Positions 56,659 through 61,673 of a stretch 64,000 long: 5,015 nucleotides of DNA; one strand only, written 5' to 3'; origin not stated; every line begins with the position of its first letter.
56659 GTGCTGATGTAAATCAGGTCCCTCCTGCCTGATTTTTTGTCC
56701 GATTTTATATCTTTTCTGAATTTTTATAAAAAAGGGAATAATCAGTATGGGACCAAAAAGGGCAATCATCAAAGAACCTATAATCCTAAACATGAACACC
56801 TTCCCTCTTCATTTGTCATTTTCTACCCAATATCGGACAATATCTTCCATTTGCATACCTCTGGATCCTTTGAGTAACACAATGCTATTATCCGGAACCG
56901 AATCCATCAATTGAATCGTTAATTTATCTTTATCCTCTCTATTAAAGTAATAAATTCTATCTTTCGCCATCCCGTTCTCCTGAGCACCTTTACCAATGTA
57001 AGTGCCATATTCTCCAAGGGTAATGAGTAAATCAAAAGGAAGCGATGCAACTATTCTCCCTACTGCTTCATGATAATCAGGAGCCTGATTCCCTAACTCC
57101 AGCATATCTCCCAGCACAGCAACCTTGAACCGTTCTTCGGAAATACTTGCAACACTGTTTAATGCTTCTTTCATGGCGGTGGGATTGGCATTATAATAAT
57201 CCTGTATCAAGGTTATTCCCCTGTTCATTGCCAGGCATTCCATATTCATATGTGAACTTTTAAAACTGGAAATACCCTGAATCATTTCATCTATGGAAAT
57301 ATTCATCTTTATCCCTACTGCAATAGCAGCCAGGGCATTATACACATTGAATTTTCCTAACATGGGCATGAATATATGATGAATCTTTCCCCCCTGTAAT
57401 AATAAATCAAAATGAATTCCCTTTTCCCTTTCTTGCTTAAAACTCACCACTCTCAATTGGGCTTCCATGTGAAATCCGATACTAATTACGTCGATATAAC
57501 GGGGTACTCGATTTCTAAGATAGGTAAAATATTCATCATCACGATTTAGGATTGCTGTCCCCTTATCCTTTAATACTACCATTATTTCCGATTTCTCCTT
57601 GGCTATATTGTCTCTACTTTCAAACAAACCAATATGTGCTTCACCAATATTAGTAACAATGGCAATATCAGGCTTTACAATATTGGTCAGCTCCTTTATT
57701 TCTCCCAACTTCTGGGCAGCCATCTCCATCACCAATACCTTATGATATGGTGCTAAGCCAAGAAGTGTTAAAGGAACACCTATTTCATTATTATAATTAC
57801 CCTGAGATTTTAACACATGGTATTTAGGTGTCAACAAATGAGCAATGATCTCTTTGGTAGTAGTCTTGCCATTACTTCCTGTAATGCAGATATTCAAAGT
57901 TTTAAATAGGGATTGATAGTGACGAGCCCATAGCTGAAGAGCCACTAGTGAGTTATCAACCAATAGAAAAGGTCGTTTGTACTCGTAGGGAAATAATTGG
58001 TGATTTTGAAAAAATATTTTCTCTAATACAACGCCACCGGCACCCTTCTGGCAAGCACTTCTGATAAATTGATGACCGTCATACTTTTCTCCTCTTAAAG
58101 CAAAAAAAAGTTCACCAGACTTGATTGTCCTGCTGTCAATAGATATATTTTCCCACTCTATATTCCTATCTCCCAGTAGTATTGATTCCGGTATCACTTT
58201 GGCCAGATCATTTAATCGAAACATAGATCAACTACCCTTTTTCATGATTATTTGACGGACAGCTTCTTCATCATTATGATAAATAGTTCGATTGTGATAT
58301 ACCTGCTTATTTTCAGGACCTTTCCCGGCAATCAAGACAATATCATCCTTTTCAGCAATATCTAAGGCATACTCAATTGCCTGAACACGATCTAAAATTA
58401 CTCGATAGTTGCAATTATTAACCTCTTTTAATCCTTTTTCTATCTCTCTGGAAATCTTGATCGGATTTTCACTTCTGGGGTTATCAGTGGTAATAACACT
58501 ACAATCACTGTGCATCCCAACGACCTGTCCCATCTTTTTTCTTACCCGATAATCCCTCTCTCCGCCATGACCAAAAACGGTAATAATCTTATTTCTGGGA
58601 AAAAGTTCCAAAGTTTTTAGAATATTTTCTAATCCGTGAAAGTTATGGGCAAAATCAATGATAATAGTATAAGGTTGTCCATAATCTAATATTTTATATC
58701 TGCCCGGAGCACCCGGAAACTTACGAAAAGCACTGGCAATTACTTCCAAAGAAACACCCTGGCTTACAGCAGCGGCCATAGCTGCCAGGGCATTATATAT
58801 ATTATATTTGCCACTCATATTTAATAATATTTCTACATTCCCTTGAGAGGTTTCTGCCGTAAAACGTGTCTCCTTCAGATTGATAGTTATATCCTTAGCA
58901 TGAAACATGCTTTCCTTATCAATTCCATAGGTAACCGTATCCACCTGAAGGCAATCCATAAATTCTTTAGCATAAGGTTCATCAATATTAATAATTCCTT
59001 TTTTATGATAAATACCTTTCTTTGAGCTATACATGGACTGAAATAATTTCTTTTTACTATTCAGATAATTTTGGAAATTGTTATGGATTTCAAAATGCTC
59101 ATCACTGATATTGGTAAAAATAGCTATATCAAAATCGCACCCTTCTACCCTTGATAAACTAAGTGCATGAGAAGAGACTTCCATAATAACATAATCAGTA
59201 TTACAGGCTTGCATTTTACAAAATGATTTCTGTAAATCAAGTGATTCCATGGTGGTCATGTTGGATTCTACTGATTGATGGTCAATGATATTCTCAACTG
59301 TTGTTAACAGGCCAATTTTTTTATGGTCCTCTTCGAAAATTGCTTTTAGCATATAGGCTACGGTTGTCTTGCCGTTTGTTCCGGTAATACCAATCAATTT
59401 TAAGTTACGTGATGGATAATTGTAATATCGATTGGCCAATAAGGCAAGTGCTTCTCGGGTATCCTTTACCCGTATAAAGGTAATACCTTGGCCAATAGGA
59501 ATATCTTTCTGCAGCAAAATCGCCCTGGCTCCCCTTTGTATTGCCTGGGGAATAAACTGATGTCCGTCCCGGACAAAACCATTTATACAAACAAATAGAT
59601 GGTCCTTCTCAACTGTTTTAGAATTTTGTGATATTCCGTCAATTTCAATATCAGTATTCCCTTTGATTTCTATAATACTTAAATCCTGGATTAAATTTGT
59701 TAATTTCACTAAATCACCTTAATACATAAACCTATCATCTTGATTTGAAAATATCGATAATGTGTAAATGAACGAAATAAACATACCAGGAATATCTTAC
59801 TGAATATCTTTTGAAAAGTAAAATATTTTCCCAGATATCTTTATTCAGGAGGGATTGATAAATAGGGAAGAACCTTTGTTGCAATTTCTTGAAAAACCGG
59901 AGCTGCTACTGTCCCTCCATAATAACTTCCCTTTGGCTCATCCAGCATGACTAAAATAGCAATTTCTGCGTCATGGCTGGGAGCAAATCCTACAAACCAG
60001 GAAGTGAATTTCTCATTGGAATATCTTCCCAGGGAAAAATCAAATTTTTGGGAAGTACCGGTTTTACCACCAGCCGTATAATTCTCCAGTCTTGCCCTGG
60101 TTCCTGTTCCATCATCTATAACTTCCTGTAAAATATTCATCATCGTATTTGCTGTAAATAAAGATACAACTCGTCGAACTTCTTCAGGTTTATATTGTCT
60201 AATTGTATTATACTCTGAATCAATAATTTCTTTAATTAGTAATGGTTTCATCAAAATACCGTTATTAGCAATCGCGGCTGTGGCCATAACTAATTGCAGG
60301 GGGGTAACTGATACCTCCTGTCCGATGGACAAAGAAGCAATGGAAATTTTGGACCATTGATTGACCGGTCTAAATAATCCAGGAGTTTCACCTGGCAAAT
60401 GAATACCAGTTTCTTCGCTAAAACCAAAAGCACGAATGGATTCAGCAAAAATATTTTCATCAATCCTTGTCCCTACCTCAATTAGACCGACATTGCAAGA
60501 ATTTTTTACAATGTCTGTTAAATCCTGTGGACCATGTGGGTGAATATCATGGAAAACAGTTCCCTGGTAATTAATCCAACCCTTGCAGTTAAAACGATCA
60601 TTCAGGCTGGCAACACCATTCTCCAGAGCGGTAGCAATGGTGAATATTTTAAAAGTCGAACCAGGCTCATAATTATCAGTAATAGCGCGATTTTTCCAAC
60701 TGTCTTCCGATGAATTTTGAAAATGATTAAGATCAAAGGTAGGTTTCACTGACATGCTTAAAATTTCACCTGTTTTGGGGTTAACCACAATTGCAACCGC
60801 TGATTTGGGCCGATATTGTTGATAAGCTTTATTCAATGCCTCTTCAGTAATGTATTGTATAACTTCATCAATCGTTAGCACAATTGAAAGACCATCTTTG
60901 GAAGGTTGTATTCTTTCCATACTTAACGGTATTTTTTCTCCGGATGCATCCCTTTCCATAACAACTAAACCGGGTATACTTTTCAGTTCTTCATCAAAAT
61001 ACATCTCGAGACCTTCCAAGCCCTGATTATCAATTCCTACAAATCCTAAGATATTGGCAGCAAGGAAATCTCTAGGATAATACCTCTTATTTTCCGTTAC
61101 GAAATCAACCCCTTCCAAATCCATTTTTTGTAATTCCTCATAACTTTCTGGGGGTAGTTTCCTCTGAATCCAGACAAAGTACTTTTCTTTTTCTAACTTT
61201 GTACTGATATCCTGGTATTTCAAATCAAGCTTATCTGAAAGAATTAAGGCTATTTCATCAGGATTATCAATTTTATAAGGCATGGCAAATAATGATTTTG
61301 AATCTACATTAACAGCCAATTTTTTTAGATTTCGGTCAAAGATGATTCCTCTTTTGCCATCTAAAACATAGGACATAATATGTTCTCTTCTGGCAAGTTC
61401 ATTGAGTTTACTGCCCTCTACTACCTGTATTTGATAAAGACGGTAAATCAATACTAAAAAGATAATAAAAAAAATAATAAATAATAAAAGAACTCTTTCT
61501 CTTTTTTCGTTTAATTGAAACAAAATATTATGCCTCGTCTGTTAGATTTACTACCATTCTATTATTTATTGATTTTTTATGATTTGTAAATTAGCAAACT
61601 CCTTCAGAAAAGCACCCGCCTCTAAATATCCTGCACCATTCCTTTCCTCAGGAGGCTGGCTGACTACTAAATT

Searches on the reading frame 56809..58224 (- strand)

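Call 12: search_protein_families(library=ncbifam, proteins=[window:56809-58224:-], max_evalue=1e-30)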
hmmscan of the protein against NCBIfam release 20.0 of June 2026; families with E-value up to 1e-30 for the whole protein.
window:56809-58224:- (471 aa): 8 families
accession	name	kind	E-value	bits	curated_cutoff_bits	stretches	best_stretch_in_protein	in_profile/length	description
TIGR01143.1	murF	subfamily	2.4e-123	412.2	288.6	1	29-464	1-416/418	UDP-N-acetylmuramoyl-tripeptide--D-alanyl-D-alanine ligase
NF008896.0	PRK11929.1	equivalog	3.1e-114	382.8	1023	1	19-469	522-959/965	bifunctional UDP-N-acetylmuramoyl-L-alanyl-D-glutamate--2,6-diaminopimelate ligase MurE/UDP-N-acetylmuramoyl-tripeptide--D-alanyl-D-alanine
NF008041.0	PRK10773.1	equivalog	3.4e-75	253.5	551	1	3-469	5-450/453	UDP-N-acetylmuramoyl-tripeptide--D-alanyl-D-alanine ligase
NF008897.0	PRK11930.1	equivalog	1.6e-70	238.1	804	1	2-464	3-451/822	bifunctional UDP-N-acetylmuramoyl-tripeptide:D-alanyl-D-alanine ligase/alanine racemase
NF010693.0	PRK14093.1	equivalog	9e-65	219.2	544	1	25-465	29-463/479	UDP-N-acetylmuramoylalanyl-D-glutamyl-2,6-diaminopimelate--D-alanyl-D-alanine ligase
NF001126.0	PRK00139.1-4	equivalog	5.7e-44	150.5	373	0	164-367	175-371/486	UDP-N-acetylmuramoyl-L-alanyl-D-glutamate--2,6-diaminopimelate ligase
TIGR01085.1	murE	subfamily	5.7e-40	137.6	257.3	0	182-368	175-362/472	UDP-N-acetylmuramyl-tripeptide synthetase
NF001124.0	PRK00139.1-2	equivalog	2.4e-33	115.7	476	0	21-132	25-132/500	UDP-N-acetylmuramoyl-L-alanyl-D-glutamate--2,6-diaminopimelate ligase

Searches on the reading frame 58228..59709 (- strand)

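Call 12: search_protein_families(library=ncbifam, proteins=[window:58228-59709:-], max_evalue=1e-30)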
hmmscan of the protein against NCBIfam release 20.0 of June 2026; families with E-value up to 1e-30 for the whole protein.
window:58228-59709:- (493 aa): 15 families
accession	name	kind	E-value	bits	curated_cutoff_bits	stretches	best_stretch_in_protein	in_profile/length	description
NF001126.0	PRK00139.1-4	equivalog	2.2e-159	531.1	373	1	1-490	1-484/486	UDP-N-acetylmuramoyl-L-alanyl-D-glutamate--2,6-diaminopimelate ligase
TIGR01085.1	murE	subfamily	5.3e-137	457.5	257.3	1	20-488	1-471/472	UDP-N-acetylmuramyl-tripeptide synthetase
NF001124.0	PRK00139.1-2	equivalog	5e-125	418.1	476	1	4-490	7-494/500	UDP-N-acetylmuramoyl-L-alanyl-D-glutamate--2,6-diaminopimelate ligase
NF008896.0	PRK11929.1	equivalog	1.2e-116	390.7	1023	1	3-489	12-499/965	bifunctional UDP-N-acetylmuramoyl-L-alanyl-D-glutamate--2,6-diaminopimelate ligase MurE/UDP-N-acetylmuramoyl-tripeptide--D-alanyl-D-alanine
NF001123.0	PRK00139.1-1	equivalog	1.6e-100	337.1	586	1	8-488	5-489/493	UDP-N-acetylmuramoyl-L-alanyl-D-glutamate--2,6-diaminopimelate ligase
NF010628.0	PRK14022.1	equivalog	3.2e-100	336.2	536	1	19-485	31-478/483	UDP-N-acetylmuramoyl-L-alanyl-D-glutamate--L-lysine ligase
NF001130.0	PRK00139.2-4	equivalog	1e-75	255.5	715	1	13-488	21-511/516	UDP-N-acetylmuramoyl-L-alanyl-D-glutamate--2,6-diaminopimelate ligase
NF001129.0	PRK00139.2-3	equivalog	4.2e-60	203.7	762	1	18-488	36-515/517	UDP-N-acetylmuramoyl-L-alanyl-D-glutamate--2,6-diaminopimelate ligase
NF001127.0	PRK00139.2-1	equivalog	2.5e-58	198.1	997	1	19-488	27-511/520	UDP-N-acetylmuramoyl-L-alanyl-D-glutamate--2,6-diaminopimelate ligase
NF001131.0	PRK00139.2-5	equivalog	2.9e-50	171.5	1000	1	75-483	81-478/483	UDP-N-acetylmuramoyl-L-alanyl-D-glutamate--2,6-diaminopimelate ligase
TIGR01143.1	murF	subfamily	1.6e-44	152.6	288.6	1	29-388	2-343/418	UDP-N-acetylmuramoyl-tripeptide--D-alanyl-D-alanine ligase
TIGR02068.2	cya_phycin_syn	equivalog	5.2e-40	137.2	850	1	100-461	476-847/862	cyanophycin synthetase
NF010623.0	PRK14016.1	subfamily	1.7e-34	119.2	877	1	102-462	479-850/871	cyanophycin synthetase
NF053645.1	pMurC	equivalog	2.4e-32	112.3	560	0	268-380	287-397/492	pseudomurein biosynthesis peptide ligase pMurC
NF008041.0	PRK10773.1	equivalog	4e-32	111.5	551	1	18-347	19-327/453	UDP-N-acetylmuramoyl-tripeptide--D-alanyl-D-alanine ligase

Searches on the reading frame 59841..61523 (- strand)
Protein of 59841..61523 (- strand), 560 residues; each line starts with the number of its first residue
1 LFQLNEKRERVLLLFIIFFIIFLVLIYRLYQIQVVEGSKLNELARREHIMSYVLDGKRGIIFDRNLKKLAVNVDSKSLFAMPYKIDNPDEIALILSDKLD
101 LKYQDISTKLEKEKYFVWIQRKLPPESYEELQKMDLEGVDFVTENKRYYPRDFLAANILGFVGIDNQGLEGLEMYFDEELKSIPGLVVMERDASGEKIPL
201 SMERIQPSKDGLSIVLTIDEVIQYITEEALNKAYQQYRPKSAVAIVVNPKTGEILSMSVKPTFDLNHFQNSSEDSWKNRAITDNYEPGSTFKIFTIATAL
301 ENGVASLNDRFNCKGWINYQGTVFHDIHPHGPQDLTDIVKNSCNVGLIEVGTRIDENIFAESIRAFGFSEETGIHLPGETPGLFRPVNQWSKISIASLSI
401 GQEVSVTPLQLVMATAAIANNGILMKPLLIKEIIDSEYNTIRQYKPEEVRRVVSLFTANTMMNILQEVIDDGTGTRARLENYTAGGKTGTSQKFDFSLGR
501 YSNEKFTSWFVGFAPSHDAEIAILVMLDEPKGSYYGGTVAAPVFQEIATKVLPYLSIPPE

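Call 12: search_protein_families(library=ncbifam, proteins=[window:59841-61523:-], max_evalue=1e-30)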
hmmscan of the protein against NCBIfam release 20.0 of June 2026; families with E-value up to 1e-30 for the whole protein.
window:59841-61523:- (560 aa): 8 families
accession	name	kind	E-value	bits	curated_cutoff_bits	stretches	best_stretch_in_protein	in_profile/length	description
TIGR02214.1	spoVD_pbp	equivalog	9.6e-159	529.6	688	1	10-560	1-563/636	stage V sporulation protein D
TIGR03423.1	pbp2_mrdA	equivalog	9.2e-106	354.7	455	1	10-552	2-591/593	penicillin-binding protein 2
NF053573.1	PBP2_PenA_Neis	exception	1.8e-96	324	1105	1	9-559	26-568/572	peptidoglycan D,D-transpeptidase PBP2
NF011685.0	PRK15105.1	subfamily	1.9e-79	267.8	737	1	13-559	26-565/588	peptidoglycan glycosyltransferase FtsI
NF038271.1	strep_PBP2X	exception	7.4e-57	193.1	1050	1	13-532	28-595/750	penicillin-binding protein PBP2X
NF051842.1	PBP4_5_Efaec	equivalog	1e-36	126.6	700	1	45-491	152-613/668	penicillin-binding protein PBP4(5)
TIGR02074.1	PBP_1a_fam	subfamily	1.4e-36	126.4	508.75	1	208-552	220-533/535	PBP1A family penicillin-binding protein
NF008061.0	PRK10795.1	equivalog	5.5e-32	111.1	962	0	10-539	21-604/634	peptidoglycan DD-transpeptidase MrdA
